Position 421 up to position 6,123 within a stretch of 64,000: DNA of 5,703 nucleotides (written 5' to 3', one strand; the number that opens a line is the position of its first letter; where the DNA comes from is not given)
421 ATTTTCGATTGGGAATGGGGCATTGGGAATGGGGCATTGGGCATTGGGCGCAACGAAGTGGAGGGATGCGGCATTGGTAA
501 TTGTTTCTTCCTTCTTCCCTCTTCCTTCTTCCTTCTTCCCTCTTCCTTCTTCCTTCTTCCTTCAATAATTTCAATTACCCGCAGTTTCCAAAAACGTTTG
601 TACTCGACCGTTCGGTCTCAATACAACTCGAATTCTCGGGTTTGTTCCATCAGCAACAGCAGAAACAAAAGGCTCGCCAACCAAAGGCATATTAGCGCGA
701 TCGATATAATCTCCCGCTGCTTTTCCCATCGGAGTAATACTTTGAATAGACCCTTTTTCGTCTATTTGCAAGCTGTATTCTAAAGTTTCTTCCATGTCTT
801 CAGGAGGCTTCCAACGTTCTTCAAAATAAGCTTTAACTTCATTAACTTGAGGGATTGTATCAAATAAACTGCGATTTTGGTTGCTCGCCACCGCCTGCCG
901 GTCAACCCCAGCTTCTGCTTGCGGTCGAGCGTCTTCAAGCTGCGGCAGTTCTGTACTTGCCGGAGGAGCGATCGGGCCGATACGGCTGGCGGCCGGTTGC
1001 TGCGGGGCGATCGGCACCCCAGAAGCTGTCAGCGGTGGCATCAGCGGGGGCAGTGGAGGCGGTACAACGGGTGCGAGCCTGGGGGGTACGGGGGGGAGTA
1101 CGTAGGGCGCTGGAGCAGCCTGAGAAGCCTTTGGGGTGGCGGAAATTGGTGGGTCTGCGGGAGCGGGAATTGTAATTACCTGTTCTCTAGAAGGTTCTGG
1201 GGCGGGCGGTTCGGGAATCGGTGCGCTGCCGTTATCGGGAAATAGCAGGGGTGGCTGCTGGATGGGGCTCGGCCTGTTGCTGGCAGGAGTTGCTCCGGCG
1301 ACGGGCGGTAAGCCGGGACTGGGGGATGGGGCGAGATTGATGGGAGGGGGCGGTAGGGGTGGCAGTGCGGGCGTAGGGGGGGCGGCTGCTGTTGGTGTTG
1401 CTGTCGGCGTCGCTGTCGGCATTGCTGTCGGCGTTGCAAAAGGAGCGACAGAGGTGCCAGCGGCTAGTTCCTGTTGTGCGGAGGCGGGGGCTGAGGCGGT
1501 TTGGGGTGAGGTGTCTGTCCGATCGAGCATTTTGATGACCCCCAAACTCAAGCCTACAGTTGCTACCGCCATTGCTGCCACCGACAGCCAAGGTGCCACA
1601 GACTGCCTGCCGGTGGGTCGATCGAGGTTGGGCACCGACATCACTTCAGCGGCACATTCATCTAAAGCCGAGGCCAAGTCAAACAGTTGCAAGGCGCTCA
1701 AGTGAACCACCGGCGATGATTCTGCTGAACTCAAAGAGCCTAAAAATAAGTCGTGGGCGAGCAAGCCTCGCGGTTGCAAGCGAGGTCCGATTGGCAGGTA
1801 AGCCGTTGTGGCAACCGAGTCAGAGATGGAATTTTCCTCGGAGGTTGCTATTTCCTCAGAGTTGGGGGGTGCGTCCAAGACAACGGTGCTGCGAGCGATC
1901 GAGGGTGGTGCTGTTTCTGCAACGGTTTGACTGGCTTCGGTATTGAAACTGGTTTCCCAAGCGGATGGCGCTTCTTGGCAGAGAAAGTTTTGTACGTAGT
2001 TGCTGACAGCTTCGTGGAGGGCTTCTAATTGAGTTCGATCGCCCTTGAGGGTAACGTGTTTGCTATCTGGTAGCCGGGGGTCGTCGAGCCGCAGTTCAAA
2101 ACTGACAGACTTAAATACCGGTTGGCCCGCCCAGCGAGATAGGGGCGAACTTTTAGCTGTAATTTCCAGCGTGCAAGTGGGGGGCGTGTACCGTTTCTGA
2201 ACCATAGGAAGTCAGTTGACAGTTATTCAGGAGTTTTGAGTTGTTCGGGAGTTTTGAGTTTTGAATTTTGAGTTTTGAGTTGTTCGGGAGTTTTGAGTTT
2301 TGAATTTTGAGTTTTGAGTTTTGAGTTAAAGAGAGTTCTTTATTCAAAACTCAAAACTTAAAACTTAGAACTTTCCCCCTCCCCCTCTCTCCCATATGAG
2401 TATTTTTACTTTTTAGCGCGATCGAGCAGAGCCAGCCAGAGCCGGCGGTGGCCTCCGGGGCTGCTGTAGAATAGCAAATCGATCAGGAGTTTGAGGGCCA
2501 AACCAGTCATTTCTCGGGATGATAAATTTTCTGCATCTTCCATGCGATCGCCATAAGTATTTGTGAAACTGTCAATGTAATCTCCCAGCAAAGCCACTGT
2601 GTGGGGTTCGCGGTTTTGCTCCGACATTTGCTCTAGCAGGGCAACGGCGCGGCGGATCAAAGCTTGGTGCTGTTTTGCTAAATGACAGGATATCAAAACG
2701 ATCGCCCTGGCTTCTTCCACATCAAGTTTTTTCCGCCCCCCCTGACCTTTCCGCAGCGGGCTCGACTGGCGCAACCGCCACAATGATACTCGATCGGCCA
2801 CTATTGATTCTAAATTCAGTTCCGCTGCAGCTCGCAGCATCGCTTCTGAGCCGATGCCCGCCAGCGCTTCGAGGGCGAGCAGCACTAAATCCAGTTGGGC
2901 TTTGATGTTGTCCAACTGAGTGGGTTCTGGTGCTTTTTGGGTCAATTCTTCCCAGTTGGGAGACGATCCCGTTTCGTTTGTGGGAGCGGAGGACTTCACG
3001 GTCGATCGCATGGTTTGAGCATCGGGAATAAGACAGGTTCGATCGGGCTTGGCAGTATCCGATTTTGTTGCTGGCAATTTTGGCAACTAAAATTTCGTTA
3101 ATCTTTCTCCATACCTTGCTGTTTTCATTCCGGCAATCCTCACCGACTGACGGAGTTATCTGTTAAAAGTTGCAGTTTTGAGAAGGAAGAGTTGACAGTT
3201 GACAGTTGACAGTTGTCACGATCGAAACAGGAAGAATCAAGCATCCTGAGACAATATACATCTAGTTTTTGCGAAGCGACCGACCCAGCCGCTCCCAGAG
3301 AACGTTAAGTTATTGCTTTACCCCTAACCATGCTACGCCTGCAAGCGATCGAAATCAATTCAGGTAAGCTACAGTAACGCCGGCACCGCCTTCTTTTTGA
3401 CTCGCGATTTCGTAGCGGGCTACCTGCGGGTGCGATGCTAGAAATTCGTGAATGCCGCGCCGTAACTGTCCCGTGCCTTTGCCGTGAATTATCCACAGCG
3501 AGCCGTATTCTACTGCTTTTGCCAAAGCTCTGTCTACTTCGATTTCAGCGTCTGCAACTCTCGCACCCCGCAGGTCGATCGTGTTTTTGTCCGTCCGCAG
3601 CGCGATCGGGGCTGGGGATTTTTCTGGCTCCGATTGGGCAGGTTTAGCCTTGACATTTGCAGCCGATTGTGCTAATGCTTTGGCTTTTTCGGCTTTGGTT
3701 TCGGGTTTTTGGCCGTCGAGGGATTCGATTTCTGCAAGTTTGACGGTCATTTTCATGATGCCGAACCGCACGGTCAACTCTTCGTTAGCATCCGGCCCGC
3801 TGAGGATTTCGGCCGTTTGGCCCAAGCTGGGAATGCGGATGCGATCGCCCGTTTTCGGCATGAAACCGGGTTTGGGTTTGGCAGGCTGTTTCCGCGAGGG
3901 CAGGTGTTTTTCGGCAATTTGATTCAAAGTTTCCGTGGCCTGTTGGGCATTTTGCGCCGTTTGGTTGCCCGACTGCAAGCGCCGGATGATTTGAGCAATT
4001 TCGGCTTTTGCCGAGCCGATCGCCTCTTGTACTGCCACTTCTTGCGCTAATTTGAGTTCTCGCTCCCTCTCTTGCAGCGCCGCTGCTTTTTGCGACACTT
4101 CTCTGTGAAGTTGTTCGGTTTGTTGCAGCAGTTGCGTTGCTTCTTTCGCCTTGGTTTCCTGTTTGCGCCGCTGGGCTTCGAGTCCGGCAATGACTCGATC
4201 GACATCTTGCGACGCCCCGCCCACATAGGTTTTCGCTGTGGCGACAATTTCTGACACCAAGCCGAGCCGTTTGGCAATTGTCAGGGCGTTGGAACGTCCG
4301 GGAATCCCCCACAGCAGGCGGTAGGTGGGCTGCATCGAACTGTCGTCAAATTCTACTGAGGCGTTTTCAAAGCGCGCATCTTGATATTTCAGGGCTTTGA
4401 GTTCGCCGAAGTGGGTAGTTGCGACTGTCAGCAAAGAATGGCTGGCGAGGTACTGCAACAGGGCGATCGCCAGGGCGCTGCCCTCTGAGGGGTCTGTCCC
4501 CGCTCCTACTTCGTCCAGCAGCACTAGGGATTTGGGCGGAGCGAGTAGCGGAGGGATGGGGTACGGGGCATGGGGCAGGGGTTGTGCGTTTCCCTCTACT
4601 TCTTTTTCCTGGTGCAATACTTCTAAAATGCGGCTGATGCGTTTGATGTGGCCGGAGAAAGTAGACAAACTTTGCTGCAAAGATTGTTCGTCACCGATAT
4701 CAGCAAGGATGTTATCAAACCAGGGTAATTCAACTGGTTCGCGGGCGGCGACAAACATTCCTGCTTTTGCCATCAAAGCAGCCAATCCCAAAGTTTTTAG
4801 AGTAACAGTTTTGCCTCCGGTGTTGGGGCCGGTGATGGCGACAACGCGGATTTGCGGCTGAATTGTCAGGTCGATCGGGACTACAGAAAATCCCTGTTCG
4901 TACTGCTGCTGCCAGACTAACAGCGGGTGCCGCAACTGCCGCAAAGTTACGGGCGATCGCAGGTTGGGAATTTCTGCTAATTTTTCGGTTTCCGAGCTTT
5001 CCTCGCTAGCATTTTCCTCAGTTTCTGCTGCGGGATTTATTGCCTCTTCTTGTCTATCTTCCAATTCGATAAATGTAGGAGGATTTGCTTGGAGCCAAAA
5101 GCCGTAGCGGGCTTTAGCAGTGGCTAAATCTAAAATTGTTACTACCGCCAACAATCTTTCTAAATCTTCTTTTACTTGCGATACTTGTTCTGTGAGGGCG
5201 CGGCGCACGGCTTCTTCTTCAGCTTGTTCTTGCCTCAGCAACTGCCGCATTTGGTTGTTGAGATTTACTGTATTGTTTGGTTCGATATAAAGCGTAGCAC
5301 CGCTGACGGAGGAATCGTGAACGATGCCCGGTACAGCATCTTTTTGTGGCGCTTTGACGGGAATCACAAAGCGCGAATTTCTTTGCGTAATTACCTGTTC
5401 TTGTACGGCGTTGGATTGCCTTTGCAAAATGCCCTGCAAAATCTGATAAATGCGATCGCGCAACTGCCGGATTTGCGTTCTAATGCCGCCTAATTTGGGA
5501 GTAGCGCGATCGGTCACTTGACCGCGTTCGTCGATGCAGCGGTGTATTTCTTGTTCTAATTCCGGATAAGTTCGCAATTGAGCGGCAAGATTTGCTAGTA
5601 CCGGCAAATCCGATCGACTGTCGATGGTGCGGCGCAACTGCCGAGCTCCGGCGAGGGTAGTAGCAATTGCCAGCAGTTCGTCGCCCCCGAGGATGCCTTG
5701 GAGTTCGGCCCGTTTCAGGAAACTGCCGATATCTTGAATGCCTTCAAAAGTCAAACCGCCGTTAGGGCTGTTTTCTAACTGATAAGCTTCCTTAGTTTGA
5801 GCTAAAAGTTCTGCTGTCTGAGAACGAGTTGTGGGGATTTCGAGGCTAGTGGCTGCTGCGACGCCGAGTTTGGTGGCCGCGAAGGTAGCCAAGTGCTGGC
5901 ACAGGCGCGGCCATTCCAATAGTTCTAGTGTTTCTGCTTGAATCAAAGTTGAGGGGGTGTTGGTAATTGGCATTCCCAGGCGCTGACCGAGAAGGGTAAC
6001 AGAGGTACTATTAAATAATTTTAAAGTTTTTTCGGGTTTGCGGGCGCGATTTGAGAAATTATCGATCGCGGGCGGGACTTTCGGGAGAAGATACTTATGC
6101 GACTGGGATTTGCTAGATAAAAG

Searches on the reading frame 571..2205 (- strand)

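Call 54: search_protein_families(library=pfam, proteins=[window:571-2205:-], max_evalue=0.00001)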
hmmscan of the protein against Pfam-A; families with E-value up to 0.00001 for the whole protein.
window:571-2205:- (544 aa): 1 family
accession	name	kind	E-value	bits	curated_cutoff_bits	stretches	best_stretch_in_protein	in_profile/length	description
PF14233.11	DUF4335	-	8.4e-36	124.1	27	1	5-222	2-183/186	Domain of unknown function (DUF4335)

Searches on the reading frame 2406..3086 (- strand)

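Call 54: search_protein_families(library=pfam, proteins=[window:2406-3086:-], max_evalue=0.00001)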
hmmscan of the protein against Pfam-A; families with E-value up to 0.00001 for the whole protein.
window:2406-3086:- (226 aa): 1 family
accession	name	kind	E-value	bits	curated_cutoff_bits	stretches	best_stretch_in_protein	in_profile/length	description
PF11237.13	DUF3038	-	4.5e-66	222.5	25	1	59-222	2-168/168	Protein of unknown function (DUF3038)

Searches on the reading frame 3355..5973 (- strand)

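Call 54: search_protein_families(library=pfam, proteins=[window:3355-5973:-], max_evalue=0.00001)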
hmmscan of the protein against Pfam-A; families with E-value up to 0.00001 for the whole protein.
window:3355-5973:- (872 aa): 3 families
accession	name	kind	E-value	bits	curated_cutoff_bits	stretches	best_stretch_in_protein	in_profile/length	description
PF00488.27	MutS_V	-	1.2e-27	97.5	30.2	2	480-582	77-182/188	MutS domain V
PF01713.27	Smr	-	5.2e-20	71.8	25.7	1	799-871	1-76/77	Smr domain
PF20297.4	MSSS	-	1.2e-14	54.1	26.8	1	709-749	2-42/42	MutS2 and Smr-associated SH3 domain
